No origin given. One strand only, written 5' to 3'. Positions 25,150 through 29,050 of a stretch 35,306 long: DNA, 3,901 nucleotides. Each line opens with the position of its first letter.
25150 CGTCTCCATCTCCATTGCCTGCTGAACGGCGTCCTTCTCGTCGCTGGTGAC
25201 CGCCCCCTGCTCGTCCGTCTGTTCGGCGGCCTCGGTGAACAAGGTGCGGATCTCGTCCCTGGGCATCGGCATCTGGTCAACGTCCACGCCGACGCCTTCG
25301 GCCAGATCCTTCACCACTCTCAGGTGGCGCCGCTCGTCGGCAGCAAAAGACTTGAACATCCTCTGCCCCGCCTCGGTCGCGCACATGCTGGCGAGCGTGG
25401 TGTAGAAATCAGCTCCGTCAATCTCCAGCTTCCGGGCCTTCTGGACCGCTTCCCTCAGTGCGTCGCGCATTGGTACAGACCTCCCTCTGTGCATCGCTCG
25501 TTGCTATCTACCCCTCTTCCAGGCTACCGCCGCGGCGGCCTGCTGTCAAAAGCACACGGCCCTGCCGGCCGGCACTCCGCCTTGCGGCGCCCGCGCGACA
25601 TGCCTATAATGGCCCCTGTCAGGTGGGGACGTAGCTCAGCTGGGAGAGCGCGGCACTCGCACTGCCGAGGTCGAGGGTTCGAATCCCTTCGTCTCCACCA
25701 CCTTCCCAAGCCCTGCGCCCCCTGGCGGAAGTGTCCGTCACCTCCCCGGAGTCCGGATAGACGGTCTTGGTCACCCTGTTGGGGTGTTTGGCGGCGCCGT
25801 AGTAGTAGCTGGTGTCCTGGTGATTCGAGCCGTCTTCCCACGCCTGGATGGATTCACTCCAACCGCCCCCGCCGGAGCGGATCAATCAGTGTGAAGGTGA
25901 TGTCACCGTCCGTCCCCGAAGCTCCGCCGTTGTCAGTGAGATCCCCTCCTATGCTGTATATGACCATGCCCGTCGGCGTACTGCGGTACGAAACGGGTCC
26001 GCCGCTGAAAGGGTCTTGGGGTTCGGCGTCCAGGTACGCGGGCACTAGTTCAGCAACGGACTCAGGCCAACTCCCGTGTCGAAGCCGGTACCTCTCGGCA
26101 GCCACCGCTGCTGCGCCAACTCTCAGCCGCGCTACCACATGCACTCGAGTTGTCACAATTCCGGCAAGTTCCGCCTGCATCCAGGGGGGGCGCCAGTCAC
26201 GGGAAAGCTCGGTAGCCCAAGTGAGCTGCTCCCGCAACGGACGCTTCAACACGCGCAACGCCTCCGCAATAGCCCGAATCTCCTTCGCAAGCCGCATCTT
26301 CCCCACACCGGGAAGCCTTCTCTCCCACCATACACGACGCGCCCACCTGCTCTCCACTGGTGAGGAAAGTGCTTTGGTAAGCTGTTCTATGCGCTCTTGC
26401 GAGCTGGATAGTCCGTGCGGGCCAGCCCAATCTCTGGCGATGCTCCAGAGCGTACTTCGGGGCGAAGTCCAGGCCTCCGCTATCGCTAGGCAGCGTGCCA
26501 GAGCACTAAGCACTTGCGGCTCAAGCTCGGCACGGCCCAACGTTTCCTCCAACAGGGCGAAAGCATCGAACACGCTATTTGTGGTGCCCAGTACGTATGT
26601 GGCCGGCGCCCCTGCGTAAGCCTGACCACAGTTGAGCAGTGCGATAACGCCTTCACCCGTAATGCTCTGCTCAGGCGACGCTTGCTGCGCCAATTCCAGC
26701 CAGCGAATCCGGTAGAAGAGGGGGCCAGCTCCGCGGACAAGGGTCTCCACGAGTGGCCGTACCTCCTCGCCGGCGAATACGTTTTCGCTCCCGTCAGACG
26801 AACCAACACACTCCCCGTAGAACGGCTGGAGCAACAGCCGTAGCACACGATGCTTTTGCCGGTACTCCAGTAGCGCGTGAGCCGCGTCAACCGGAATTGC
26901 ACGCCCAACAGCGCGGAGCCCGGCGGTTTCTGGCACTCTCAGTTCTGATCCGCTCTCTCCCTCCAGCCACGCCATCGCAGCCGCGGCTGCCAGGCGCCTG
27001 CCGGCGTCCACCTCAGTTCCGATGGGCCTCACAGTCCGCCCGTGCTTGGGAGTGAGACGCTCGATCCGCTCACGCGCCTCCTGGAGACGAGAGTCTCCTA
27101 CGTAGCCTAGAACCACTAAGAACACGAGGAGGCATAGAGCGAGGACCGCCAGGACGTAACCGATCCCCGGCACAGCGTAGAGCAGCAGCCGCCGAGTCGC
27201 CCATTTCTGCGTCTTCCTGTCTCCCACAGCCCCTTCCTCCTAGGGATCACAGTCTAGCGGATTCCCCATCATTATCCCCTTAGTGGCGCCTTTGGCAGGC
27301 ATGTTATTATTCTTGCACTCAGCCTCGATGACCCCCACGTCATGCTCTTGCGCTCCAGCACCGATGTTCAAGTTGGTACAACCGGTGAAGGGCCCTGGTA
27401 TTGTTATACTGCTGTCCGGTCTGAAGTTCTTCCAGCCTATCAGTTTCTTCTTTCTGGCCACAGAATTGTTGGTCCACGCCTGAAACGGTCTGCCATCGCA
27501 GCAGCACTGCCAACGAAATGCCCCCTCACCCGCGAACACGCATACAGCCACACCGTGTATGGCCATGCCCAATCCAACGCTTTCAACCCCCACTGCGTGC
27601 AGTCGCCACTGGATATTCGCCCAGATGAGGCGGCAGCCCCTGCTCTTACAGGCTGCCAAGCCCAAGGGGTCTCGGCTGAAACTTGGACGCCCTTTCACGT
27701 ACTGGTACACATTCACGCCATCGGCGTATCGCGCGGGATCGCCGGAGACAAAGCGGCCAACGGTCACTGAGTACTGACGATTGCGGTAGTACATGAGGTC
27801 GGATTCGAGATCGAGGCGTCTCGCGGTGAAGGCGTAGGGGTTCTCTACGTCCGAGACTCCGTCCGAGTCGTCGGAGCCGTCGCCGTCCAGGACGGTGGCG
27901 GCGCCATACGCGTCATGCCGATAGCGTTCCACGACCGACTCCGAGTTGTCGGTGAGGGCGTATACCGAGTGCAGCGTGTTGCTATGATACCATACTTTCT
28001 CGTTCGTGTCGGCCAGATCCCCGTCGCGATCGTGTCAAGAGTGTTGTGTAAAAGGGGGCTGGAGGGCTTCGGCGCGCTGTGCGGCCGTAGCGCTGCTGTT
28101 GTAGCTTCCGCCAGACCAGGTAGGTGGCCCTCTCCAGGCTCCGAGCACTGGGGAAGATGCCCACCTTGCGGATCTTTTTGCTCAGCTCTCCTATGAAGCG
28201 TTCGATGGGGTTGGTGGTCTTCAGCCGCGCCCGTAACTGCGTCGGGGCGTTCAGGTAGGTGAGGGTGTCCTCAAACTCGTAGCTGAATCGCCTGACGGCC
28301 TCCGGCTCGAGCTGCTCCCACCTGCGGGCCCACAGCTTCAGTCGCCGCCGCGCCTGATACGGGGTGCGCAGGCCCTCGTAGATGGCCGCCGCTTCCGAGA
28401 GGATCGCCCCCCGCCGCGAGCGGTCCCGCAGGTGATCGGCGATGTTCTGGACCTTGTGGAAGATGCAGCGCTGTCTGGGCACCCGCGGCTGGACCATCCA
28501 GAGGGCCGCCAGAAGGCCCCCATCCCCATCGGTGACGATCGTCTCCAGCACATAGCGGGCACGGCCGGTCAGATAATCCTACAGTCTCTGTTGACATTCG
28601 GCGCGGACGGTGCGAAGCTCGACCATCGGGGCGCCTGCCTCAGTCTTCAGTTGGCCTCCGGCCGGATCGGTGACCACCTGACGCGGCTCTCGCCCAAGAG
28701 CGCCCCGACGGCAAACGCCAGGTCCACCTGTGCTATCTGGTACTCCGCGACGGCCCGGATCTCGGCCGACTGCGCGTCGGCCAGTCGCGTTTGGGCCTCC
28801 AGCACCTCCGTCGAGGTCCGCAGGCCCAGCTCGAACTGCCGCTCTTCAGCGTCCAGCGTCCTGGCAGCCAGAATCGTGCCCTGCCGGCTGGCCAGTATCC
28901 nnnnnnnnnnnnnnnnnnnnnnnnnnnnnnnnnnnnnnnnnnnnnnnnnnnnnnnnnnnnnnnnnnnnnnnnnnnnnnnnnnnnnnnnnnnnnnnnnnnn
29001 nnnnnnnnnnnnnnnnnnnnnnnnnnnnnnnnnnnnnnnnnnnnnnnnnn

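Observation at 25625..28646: Low-GC islet flanking tRNA-Ala: IS256 remnant, orphan Rhs tip and partner gene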

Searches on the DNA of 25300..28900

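Call 93: search_rna_families(source=window, start=25300, end=28900, threshold=gathering)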
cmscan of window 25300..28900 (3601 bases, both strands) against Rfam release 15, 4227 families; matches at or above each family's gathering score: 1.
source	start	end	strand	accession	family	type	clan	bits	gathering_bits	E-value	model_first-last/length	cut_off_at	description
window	25625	25697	+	RF00005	tRNA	Gene; tRNA;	CL00001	67.4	29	8.9e-14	1-71/71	no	tRNA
